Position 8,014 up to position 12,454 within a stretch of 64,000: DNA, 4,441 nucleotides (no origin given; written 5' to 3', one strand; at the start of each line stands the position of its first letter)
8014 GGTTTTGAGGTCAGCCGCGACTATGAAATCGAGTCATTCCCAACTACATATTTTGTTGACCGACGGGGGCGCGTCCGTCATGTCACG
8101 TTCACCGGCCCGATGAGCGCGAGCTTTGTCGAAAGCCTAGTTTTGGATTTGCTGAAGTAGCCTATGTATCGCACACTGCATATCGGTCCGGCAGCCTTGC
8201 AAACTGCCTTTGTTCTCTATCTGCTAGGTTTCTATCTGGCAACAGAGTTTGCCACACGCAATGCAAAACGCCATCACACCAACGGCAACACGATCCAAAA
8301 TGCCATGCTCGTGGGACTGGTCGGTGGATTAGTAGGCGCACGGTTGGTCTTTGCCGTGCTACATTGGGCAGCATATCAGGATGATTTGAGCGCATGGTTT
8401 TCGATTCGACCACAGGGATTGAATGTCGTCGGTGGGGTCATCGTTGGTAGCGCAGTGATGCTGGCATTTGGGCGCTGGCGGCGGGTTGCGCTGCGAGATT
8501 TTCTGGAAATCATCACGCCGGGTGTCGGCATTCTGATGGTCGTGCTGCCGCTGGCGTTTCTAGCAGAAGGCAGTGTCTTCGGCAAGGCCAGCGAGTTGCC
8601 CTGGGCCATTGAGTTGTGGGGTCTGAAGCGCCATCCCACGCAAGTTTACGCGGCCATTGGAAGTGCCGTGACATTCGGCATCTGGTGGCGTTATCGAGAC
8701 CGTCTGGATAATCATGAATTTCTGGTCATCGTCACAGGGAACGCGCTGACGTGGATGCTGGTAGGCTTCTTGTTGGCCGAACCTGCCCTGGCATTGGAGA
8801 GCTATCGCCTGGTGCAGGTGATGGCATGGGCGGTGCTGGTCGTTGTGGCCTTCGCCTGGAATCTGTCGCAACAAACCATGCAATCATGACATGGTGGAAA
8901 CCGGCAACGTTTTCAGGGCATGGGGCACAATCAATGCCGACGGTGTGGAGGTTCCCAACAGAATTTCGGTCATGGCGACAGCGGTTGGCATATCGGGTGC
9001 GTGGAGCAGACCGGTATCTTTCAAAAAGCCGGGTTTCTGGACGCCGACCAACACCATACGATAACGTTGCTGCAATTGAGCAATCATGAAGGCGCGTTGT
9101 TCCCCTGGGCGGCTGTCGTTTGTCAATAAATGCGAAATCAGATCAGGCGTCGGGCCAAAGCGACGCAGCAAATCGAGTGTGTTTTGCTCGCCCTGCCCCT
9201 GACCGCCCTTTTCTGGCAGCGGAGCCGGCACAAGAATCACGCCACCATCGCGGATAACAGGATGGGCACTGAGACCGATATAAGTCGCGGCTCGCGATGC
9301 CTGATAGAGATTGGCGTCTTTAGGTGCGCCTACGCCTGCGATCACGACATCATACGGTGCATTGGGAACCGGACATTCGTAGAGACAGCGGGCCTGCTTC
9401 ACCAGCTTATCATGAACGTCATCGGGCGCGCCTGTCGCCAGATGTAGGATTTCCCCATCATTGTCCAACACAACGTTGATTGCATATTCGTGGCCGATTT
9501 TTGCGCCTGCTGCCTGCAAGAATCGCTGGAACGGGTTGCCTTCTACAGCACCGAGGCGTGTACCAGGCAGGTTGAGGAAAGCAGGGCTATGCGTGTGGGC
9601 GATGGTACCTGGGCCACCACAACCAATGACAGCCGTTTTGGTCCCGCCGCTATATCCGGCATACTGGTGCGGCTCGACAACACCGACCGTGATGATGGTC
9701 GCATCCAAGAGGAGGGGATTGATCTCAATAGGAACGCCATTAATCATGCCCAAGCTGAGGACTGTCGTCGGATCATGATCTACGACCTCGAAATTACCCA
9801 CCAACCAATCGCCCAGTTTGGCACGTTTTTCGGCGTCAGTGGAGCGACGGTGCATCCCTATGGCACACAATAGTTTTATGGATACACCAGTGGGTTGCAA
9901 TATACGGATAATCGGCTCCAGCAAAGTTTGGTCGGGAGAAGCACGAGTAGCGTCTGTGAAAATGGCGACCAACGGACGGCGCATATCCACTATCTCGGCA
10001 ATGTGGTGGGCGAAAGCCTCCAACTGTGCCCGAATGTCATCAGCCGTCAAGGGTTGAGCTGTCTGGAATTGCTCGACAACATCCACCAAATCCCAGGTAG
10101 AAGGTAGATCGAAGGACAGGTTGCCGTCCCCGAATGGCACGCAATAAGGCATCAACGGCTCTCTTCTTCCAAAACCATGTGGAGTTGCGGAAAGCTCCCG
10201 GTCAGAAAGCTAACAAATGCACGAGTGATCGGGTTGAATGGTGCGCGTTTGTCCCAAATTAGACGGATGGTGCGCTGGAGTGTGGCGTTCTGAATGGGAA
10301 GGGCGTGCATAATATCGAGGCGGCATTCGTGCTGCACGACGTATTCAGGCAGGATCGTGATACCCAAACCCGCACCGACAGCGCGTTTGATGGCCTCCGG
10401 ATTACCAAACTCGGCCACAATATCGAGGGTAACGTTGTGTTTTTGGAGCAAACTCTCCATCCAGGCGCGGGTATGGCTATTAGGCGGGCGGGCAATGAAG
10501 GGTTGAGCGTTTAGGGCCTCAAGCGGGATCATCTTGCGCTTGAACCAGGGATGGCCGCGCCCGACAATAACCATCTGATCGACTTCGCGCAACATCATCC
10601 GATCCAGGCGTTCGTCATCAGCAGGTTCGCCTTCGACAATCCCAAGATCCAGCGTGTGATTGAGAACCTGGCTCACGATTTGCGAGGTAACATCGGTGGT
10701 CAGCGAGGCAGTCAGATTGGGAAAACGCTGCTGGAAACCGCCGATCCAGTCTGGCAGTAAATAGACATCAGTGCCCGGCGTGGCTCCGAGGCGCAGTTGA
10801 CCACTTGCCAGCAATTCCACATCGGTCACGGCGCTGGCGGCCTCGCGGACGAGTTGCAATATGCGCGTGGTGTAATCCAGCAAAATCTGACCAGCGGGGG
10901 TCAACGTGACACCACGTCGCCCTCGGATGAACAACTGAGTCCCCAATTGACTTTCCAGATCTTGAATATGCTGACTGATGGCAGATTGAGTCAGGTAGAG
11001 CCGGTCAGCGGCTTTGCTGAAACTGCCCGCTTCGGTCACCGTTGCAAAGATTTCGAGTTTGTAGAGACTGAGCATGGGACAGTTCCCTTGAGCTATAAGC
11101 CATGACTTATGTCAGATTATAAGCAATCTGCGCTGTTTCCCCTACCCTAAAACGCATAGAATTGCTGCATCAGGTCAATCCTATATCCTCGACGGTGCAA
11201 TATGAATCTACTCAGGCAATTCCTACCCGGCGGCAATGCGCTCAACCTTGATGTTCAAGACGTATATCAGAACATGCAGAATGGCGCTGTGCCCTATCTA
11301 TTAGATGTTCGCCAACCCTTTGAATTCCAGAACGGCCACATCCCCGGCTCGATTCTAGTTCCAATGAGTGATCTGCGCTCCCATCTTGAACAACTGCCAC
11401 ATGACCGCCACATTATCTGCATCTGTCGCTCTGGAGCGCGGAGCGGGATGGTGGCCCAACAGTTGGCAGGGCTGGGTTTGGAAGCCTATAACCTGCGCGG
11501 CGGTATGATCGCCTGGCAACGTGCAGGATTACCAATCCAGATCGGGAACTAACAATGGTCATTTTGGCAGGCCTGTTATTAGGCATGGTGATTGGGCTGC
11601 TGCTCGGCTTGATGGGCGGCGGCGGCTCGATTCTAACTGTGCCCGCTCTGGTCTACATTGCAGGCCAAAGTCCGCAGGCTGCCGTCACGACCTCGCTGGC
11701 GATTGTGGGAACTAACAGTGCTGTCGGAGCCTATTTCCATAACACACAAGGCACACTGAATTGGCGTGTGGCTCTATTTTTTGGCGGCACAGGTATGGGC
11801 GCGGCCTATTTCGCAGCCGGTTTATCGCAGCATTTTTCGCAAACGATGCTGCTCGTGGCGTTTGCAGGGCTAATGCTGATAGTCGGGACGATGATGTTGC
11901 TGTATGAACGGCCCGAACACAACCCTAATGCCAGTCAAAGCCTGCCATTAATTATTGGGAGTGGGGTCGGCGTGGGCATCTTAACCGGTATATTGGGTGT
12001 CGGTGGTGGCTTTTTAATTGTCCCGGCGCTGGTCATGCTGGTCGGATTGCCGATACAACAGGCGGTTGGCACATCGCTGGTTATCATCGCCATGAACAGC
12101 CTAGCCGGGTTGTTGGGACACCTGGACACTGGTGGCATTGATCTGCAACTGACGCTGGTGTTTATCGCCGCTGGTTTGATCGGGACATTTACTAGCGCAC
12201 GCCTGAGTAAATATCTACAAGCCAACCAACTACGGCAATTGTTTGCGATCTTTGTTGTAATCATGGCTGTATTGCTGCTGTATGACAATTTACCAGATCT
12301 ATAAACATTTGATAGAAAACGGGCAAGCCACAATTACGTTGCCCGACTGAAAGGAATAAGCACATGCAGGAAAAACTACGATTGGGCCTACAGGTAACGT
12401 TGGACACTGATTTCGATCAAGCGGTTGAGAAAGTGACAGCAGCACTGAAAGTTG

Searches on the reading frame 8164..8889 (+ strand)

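Call 60: search_protein_families(library=pfam, proteins=[window:8164-8889:+], max_evalue=0.00001)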
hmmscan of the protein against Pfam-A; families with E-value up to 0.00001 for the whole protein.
window:8164-8889:+ (241 aa): 1 family
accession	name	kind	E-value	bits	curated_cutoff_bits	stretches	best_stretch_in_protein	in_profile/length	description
PF01790.23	LGT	-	3.5e-22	79.4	24.9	1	5-230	4-236/240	Prolipoprotein diacylglyceryl transferase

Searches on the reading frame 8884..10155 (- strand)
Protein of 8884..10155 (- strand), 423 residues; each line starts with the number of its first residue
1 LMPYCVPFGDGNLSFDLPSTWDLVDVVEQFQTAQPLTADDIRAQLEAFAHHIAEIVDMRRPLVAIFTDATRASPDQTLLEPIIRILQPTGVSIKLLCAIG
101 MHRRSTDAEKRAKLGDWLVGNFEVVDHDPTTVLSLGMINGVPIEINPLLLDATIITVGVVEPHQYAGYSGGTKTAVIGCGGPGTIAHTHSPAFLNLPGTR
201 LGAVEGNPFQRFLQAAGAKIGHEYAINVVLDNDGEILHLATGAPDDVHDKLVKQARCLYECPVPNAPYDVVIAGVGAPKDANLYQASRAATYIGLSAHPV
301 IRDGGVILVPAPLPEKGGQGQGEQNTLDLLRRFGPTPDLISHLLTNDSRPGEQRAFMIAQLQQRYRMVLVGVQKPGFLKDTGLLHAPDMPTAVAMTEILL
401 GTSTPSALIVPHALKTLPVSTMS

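Call 60: search_protein_families(library=pfam, proteins=[window:8884-10155:-], max_evalue=0.00001)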
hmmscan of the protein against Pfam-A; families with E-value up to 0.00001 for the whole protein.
window:8884-10155:- (423 aa): 1 family
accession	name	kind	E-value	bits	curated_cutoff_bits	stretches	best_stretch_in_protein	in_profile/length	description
PF09861.14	Lar_N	-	9.3e-33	113.6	23.3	1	8-195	1-197/204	Lactate racemase N-terminal domain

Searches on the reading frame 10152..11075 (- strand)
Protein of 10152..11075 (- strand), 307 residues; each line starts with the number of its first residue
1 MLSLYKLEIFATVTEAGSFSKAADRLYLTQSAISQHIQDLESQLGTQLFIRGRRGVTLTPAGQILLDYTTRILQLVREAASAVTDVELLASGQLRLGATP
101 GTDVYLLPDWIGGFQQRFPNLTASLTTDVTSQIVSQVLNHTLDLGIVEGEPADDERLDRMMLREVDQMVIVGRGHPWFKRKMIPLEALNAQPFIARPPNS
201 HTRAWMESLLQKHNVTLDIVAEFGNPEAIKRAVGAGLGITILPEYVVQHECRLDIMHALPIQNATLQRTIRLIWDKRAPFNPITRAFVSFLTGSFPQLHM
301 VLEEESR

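Call 60: search_protein_families(library=pfam, proteins=[window:10152-11075:-], max_evalue=0.00001)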
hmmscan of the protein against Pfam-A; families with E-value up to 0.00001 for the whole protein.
window:10152-11075:- (307 aa): 2 families
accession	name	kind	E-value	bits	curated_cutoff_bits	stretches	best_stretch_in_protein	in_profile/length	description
PF03466.25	LysR_substrate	-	2.2e-50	171.4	28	1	90-293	4-206/209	LysR substrate binding domain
PF00126.33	HTH_1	-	3.1e-24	85.1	26.6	1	6-63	3-60/60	Bacterial regulatory helix-turn-helix protein, lysR family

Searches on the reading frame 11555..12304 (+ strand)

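Call 60: search_protein_families(library=pfam, proteins=[window:11555-12304:+], max_evalue=0.00001)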
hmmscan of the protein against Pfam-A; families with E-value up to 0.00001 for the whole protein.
window:11555-12304:+ (249 aa): 1 family
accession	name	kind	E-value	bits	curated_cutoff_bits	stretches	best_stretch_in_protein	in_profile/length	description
PF01925.25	TauE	-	2.3e-49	168.7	32.6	1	7-240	2-236/237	Sulfite exporter TauE/SafE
